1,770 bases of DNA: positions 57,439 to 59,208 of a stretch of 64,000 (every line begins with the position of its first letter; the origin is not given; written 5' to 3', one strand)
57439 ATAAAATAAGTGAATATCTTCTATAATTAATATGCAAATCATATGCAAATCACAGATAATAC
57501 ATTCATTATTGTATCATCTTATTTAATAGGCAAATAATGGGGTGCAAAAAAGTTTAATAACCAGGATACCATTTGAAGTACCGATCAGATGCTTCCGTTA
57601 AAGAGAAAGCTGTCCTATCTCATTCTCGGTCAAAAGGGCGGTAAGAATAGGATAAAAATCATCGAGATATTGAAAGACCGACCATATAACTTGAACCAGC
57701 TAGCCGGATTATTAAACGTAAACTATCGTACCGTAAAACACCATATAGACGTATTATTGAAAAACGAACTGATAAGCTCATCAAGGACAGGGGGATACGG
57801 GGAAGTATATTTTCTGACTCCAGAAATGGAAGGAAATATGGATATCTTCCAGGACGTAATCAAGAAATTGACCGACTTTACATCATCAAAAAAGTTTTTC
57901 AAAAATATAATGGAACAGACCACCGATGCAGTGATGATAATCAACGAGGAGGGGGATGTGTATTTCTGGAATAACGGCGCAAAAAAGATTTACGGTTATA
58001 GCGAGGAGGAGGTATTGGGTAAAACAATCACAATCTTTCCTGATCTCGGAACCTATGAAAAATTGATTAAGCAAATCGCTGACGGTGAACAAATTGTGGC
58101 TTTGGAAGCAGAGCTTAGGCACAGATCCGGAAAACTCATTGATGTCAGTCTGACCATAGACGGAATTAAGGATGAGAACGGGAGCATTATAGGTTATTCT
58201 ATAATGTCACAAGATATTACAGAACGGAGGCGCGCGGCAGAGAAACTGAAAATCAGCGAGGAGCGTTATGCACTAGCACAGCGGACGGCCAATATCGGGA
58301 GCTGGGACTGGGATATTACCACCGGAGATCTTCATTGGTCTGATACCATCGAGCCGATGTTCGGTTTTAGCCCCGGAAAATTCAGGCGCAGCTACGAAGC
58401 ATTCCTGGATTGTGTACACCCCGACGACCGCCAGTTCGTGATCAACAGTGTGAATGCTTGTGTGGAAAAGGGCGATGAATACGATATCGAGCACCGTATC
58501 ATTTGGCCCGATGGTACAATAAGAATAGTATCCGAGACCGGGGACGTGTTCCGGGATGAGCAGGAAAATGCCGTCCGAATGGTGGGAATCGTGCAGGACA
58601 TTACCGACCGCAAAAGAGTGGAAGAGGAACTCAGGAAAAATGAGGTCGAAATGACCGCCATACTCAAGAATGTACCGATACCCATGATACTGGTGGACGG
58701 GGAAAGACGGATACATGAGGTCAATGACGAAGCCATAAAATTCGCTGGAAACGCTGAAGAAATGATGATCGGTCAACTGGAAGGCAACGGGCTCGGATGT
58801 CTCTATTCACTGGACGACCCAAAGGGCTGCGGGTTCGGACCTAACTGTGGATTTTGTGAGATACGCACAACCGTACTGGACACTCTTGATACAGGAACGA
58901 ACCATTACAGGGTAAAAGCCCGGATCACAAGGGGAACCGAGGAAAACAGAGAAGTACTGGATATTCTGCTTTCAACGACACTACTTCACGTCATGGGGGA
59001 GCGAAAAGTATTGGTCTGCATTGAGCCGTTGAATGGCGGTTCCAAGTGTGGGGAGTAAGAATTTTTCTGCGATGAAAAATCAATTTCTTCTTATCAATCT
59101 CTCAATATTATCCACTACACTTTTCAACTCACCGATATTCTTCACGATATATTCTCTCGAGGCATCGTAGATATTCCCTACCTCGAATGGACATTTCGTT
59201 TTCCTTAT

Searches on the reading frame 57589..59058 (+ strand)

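Call 4: search_protein_families(library=pfam, proteins=[window:57589-59058:+], max_evalue=0.01)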
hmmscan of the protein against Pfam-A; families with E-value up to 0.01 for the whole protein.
window:57589-59058:+ (489 aa): 8 families
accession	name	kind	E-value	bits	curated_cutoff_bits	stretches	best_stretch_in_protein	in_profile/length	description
PF08447.18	PAS_3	-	6.1e-33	113.4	25.6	2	248-335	2-89/89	PAS fold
PF00989.32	PAS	-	1.1e-26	93.5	22.6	3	103-210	2-113/113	PAS fold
PF13426.13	PAS_9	-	4.7e-22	78.7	27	1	113-212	2-103/103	PAS domain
PF08448.16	PAS_4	-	2.7e-17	63.4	23.1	1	109-215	2-110/110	PAS fold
PF13188.13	PAS_8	-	5e-12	45.7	21.8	2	103-154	2-51/65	PAS domain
PF24820.1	Diguanyl_cycl_sensor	-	5.8e-07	29.9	28.1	1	108-195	2-98/109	Diguanylate cyclase-like sensor domain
PF01022.26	HTH_5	-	1.3e-05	25.5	22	1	19-64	2-47/47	Bacterial regulatory protein, arsR family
PF12860.13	PAS_7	-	0.0061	17.1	27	0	109-217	2-114/115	PAS fold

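Call 32: search_protein_families(library=ncbifam, proteins=[window:57589-59058:+], max_evalue=0.001)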
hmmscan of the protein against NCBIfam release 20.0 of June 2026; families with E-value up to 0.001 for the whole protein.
window:57589-59058:+ (489 aa): 27 families (the best 25 are shown)
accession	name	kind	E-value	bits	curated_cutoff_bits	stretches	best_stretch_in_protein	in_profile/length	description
TIGR00229.1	sensory_box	domain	1.4e-40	138.3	22.9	2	99-220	2-126/126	PAS domain S-box protein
NF041777.1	sens_FixL_Rhizob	equivalog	8.9e-36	123.6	850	2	234-396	5-166/485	sensor protein FixL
NF007298.0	PRK09776.1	equivalog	1.6e-35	122.3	1135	1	97-396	297-598/1111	diguanylate cyclase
NF052573.1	HisKinEspAMyxo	equivalog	4.5e-31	107.6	1400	2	218-396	123-297/755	serine histidine kinase EspA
NF053781.1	cdiGMPphdstlr2612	equivalog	9.6e-27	93.1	1600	1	194-396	557-758/1268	Tlr1612 family c-di-GMP phosphodiesterase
NF008468.0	PRK11360.1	equivalog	3.2e-22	78.6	646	1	78-224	243-391/616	two-component system sensor histidine kinase AtoS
NF046044.1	PnpS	equivalog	1.3e-12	47.5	400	1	90-216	43-166/390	two-component system histidine kinase PnpS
NF047874.1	MASE3_PAS_HK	subfamily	1.2e-11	44.1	560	1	92-219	255-384/655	MASE3 domain-containing sensor histidine kinase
TIGR02938.1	nifL_nitrog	equivalog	6.5e-11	41.4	242.45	1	103-218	5-123/494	nitrogen fixation negative regulator NifL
NF041552.1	TF_PrdR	equivalog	1.7e-10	39.9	795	1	98-231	130-255/577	sigma-54 dependent transcriptional regulator PrdR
NF008467.0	PRK11359.1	equivalog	4.7e-08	31.5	857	1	94-149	3-59/800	oxygen-sensing cyclic-di-GMP phosphodiesterase DosP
NF052652.1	YtvA_fam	equivalog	9.7e-08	31.8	250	1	104-225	2-129/243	YtvA family blue-light photoreceptor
NF045675.1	PhdiestaseDibA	equivalog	1.1e-07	30.6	980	1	99-221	75-200/623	phosphodiesterase DibA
NF033092.0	HK_WalK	equivalog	1.4e-07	30.5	725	1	100-217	256-369/594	cell wall metabolism sensor histidine kinase WalK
TIGR02966.1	phoR_proteo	equivalog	5.4e-07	28.9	334.2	1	101-215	5-109/333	phosphate regulon sensor histidine kinase PhoR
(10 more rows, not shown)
